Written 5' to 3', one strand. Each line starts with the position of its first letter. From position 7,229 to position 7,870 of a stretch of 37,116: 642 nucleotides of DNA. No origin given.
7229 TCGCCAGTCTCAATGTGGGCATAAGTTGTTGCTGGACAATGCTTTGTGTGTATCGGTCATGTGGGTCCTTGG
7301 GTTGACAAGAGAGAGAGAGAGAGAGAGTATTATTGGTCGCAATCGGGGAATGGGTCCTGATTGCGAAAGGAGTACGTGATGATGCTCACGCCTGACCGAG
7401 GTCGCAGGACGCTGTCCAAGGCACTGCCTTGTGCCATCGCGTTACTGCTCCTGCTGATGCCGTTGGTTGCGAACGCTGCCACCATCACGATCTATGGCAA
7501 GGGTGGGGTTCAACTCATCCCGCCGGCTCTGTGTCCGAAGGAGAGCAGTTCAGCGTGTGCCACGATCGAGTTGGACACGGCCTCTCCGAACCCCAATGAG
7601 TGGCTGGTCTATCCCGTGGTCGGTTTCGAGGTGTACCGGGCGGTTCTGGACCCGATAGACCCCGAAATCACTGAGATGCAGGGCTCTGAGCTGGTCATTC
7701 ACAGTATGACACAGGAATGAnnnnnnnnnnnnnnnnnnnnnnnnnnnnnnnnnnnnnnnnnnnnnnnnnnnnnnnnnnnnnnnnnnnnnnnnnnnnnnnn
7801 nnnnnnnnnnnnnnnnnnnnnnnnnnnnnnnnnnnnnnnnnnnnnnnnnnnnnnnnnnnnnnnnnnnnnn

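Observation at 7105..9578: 2.3-kb low-GC islet bracketed by 94-bp direct repeats that duplicate a convergent gene junction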

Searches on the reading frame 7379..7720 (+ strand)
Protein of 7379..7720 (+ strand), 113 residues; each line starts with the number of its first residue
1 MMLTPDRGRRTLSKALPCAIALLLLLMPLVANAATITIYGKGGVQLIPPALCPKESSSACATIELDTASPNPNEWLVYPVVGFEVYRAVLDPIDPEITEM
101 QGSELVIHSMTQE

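Call 6: search_protein_families(library=pfam, proteins=[window:7379-7720:+], max_evalue=0.01)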
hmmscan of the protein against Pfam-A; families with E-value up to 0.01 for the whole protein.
window:7379-7720:+ (113 aa): 0 families

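Call 45: search_protein_families(library=ncbifam, proteins=[window:7379-7720:+], max_evalue=1)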
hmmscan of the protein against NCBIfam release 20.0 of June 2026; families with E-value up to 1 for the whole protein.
window:7379-7720:+ (113 aa): 0 families

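Call 75: find_homologous_proteins(query=window:7379-7720:+, max_evalue=0.001)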
Query window:7379-7720:+ (113 aa): 1 proteins with E <= 0.001 among 18 candidates.
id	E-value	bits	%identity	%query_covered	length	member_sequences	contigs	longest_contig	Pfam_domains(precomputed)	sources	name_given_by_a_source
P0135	5.5e-67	241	100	99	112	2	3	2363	-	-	-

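Call 76: find_encoding_contigs(protein=P0135, flank=10000, max_places=10)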
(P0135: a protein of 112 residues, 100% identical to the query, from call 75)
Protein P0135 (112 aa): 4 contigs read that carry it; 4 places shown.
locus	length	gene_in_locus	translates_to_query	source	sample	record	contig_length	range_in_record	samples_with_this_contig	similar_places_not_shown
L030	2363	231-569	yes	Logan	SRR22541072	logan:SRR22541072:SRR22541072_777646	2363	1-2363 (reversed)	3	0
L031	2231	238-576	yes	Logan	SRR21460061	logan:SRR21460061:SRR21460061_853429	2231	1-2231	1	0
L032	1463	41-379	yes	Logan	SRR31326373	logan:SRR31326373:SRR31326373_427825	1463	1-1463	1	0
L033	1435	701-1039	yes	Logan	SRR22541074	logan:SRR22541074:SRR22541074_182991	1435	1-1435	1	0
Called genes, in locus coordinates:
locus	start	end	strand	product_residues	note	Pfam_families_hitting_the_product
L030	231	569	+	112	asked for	-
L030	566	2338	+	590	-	-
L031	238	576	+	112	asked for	-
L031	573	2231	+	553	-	?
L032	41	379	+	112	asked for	-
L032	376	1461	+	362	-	?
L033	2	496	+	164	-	?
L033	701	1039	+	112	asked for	-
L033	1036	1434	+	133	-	?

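Call 81: search_protein_families(library=padloc, proteins=[window:7382-7720:+], max_evalue=0.01)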
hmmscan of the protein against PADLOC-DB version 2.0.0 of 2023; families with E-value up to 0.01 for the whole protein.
window:7382-7720:+ (112 aa): 0 families
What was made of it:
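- On Anti-phage defence island: No PADLOC hit (call 81).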

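Call 82: search_protein_families(library=phrogs, proteins=[window:7382-7720:+], max_evalue=0.01)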
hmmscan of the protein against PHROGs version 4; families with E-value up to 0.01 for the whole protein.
window:7382-7720:+ (112 aa): 0 families
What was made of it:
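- On Prophage or phage satellite: No PHROGs hit (call 82).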
